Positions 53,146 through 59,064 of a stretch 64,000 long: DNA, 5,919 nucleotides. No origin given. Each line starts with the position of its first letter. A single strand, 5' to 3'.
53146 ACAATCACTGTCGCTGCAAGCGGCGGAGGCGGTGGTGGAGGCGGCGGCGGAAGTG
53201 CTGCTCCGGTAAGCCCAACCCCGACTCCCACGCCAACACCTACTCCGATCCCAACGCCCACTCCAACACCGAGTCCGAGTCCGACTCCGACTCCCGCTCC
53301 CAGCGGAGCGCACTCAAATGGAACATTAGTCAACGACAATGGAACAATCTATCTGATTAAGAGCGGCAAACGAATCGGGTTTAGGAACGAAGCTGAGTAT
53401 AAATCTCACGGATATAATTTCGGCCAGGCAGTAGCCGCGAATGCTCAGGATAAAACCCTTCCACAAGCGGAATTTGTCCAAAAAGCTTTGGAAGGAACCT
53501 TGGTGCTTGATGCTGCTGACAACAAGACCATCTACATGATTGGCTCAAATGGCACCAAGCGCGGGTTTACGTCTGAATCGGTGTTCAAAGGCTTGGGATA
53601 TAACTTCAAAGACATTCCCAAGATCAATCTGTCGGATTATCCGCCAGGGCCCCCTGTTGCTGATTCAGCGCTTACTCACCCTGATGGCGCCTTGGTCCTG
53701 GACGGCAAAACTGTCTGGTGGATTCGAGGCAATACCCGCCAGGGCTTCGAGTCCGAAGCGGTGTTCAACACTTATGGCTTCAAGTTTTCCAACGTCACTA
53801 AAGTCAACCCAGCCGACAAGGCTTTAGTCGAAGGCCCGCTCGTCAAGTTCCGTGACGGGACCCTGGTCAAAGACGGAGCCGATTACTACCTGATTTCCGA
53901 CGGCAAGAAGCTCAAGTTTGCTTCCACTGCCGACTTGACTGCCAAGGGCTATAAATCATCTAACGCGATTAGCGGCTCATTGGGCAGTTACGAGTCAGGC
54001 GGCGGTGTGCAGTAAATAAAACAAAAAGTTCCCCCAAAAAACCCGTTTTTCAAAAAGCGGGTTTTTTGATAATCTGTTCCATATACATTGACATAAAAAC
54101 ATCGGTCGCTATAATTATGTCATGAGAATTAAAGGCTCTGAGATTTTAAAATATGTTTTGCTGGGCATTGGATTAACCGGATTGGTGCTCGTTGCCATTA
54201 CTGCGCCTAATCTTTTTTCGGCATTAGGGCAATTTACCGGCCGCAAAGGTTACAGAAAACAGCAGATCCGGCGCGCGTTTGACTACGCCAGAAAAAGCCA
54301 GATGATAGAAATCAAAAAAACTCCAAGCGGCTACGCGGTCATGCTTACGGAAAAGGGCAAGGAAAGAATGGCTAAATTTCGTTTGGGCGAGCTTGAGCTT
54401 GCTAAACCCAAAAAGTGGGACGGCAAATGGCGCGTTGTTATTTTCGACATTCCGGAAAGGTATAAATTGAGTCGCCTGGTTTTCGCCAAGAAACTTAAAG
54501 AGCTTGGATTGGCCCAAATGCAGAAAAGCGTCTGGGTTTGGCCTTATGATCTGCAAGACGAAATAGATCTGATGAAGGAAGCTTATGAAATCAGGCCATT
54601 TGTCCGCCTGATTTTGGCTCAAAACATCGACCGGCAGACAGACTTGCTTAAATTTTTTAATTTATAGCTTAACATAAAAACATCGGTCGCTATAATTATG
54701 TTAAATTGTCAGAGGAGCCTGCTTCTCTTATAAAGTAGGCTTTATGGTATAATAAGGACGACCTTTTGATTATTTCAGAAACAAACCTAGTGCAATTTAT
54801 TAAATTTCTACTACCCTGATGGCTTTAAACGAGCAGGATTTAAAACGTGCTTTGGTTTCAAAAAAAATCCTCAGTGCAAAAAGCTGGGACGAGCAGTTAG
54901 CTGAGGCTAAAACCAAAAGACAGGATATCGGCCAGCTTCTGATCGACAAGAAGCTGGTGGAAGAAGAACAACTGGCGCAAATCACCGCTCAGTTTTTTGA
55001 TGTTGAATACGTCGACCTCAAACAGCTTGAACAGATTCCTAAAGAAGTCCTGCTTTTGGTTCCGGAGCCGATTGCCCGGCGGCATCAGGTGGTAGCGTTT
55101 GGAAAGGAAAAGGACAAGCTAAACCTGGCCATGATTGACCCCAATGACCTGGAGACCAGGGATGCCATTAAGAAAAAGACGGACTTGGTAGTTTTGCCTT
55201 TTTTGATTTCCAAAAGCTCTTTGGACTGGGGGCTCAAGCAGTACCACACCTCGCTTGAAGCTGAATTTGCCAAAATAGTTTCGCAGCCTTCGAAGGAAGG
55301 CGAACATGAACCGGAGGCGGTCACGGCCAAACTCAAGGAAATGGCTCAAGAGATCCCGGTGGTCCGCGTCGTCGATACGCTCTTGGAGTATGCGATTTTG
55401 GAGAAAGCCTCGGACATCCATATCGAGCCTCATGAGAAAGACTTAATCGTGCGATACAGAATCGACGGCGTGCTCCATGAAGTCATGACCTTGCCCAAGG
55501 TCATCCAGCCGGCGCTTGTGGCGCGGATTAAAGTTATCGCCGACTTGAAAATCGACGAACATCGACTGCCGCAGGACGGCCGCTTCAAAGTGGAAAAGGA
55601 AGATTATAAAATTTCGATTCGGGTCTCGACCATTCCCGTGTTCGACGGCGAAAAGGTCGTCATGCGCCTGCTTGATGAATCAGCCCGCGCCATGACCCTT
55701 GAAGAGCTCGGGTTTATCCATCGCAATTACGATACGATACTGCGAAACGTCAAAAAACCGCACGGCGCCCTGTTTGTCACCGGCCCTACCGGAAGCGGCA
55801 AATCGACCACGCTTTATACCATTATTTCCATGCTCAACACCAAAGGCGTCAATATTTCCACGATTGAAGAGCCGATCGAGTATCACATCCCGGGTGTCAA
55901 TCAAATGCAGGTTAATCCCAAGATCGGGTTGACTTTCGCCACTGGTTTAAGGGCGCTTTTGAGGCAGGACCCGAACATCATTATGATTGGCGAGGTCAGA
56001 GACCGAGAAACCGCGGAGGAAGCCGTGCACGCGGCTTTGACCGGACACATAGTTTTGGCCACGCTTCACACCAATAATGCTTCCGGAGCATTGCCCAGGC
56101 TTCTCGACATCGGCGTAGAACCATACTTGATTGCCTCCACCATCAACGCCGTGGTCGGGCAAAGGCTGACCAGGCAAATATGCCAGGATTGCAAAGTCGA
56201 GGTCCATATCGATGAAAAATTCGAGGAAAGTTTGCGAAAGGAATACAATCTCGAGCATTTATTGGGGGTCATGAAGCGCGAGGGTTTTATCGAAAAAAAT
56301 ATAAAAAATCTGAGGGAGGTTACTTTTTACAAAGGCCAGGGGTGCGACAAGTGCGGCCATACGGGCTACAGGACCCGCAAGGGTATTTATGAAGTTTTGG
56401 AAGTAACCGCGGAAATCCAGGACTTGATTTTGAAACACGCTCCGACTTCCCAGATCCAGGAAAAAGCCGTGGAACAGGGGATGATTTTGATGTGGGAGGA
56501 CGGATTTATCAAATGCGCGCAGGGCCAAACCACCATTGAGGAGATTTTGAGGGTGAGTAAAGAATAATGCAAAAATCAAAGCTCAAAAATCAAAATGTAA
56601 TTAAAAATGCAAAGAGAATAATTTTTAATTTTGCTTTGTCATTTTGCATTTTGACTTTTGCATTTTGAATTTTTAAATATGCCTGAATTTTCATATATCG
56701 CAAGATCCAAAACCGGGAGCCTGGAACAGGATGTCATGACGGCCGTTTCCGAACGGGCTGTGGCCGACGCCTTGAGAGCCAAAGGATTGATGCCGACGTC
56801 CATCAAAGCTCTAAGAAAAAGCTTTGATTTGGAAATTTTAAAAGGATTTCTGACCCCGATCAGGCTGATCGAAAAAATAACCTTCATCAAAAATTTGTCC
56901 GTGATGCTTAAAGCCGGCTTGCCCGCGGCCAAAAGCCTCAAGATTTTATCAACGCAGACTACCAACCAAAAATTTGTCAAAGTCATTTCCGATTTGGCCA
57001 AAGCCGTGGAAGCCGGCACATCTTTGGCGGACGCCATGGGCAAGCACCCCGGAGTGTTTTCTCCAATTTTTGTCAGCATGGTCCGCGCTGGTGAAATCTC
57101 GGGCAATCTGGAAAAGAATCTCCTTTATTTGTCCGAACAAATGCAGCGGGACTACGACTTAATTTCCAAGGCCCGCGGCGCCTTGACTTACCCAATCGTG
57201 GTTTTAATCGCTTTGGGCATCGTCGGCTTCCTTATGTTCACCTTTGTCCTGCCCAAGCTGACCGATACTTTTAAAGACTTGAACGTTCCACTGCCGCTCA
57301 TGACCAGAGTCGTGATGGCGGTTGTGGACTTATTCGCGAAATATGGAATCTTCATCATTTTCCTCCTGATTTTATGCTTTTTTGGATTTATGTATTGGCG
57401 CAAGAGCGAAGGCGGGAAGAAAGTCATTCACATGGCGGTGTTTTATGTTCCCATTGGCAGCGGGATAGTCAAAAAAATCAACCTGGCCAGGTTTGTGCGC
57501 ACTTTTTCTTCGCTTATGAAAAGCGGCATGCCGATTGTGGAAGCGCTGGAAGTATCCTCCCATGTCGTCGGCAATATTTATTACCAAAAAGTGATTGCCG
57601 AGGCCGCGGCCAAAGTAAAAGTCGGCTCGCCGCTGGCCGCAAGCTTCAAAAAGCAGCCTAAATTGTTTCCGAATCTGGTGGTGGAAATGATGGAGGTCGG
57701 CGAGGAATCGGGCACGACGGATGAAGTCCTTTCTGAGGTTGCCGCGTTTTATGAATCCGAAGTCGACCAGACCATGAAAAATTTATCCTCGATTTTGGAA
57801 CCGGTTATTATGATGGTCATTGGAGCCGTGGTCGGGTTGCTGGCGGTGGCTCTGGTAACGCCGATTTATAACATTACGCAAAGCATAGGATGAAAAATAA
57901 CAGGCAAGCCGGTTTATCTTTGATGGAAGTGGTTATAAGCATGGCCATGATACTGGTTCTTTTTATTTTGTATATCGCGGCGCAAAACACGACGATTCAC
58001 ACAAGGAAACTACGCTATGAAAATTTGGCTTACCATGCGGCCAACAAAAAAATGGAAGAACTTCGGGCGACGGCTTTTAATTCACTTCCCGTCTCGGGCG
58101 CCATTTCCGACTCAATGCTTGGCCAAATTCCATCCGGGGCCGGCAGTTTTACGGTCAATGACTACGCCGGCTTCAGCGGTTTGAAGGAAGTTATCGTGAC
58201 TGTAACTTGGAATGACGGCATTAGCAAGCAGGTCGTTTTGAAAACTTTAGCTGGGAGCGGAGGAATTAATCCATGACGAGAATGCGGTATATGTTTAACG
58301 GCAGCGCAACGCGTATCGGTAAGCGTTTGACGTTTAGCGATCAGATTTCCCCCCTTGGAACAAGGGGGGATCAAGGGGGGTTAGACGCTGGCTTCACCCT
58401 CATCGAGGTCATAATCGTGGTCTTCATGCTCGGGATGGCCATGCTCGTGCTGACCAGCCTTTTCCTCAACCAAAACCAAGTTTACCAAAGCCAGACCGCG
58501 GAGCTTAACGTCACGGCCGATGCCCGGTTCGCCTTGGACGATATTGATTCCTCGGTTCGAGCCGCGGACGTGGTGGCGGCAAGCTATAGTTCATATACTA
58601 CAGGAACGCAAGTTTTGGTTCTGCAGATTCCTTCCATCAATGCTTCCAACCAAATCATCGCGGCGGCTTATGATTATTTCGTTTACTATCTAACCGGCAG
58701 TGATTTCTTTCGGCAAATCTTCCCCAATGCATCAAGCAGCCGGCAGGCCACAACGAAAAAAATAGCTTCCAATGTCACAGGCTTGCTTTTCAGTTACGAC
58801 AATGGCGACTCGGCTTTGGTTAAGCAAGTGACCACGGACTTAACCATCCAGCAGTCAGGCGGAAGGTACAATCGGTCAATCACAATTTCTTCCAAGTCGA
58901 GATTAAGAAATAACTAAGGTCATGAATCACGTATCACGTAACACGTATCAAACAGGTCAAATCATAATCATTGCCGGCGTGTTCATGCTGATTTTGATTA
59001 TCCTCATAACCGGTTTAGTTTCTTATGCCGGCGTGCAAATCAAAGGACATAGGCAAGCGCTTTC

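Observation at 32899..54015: Novel ~45-aa tandem module shared by three giant surface proteins and one small secreted protein; paralogous C-terminal blocks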

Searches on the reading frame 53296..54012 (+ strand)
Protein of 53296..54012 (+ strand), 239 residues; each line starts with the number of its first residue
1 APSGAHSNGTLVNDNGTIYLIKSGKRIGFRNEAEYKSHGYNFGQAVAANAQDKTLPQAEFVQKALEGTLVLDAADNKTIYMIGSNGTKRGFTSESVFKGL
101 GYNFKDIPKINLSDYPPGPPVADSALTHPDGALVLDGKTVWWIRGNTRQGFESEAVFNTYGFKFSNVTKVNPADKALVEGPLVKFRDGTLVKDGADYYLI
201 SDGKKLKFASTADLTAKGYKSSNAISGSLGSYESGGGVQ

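Call 69: search_protein_families(library=pfam, proteins=[window:53296-54012:+], max_evalue=10)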
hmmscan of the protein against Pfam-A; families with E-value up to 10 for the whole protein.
window:53296-54012:+ (239 aa): 3 families
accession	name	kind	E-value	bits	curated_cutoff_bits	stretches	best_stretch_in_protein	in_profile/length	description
PF05108.18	T7SS_ESX1_EccB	-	0.03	13.4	27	1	60-122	400-461/474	Type VII secretion system ESX-1, transport TM domain B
PF20606.3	DUF6799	-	0.067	13.4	26.8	1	7-29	30-51/63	Domain of unknown function (DUF6799)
PF21339.3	VEGFR-1-like_Ig-like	-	0.15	12.3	27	1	127-164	29-64/83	Vascular endothelial growth factor receptor 1-like, Ig-like domain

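Call 71: search_protein_families(library=phrogs, proteins=[window:53296-54012:+], max_evalue=0.01)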
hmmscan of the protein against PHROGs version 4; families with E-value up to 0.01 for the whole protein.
window:53296-54012:+ (239 aa): 1 family
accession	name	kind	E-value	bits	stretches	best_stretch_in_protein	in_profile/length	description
phrog_9616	-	unknown function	6e-10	40.2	1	128-210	3-86/118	-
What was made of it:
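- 53311..54012 (+): C-terminal four-module block C1-C4 (53311-53487, 53488-53664, 53677-53850, 53851-54012). It is 72% identical to the ORF 44307 block. Pfam PF05108 EccB, sub-threshold, E 0.03 (call 69). phrog_9616 E 6e-10 (call 71).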

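Call 72: search_dna_similar(query=window:53296-54012:+, collection=phages, mode=protein, max_evalue=0.001, max_rows=25)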
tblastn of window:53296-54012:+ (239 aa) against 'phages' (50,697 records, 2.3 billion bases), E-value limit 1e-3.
No match.
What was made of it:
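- Closest known: phrog_9616. Different: tblastn of the window block against 50,697 phage records finds nothing (call 72).
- Tried and rejected: tblastn of the window block against phage genomes found no match (call 72).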

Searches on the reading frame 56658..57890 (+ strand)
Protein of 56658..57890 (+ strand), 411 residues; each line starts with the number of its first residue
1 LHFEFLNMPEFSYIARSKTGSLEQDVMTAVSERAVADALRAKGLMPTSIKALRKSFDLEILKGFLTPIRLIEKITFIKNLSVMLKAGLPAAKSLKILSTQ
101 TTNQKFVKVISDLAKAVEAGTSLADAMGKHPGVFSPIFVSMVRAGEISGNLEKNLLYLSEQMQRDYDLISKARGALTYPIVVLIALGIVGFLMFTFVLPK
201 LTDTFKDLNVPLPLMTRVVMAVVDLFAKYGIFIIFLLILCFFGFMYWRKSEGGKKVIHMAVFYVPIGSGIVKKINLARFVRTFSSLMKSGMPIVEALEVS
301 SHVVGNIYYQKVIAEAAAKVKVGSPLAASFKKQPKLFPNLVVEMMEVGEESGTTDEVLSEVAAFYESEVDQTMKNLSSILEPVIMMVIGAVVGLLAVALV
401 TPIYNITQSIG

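Call 19: search_protein_families(library=pfam, proteins=[window:56658-57890:+], max_evalue=0.01)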
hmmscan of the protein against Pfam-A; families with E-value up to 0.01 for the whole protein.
window:56658-57890:+ (411 aa): 1 family
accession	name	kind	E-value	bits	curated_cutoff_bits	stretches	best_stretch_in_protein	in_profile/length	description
PF00482.28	T2SSF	-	2e-58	196.2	25.2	2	279-402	1-125/125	Type II secretion system (T2SS), protein F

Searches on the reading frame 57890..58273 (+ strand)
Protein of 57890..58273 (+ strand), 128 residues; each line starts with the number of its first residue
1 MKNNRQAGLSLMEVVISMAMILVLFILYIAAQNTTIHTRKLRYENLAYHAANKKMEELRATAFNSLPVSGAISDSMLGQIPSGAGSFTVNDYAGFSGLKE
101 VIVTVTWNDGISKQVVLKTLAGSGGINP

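Call 91: search_protein_families(library=pfam, proteins=[window:57890-58273:+], max_evalue=0.001)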
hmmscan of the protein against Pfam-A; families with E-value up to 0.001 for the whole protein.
window:57890-58273:+ (128 aa): 1 family
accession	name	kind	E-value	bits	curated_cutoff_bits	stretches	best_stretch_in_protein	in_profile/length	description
PF07963.17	N_methyl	-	0.00046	20.1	21.2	1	4-26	2-24/27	Prokaryotic N-terminal methylation motif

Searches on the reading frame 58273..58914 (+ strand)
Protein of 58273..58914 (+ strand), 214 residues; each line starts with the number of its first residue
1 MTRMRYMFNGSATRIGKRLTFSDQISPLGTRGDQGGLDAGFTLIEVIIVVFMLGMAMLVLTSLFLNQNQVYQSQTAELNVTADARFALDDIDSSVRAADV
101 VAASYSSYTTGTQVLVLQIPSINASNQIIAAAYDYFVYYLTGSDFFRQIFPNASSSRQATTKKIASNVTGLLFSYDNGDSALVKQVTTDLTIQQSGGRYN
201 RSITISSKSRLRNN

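Call 91: search_protein_families(library=pfam, proteins=[window:58273-58914:+], max_evalue=0.001)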
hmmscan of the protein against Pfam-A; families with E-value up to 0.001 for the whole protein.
window:58273-58914:+ (214 aa): 1 family
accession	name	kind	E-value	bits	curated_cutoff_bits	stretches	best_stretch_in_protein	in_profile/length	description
PF07963.17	N_methyl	-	0.00041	20.2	21.2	1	39-60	5-26/27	Prokaryotic N-terminal methylation motif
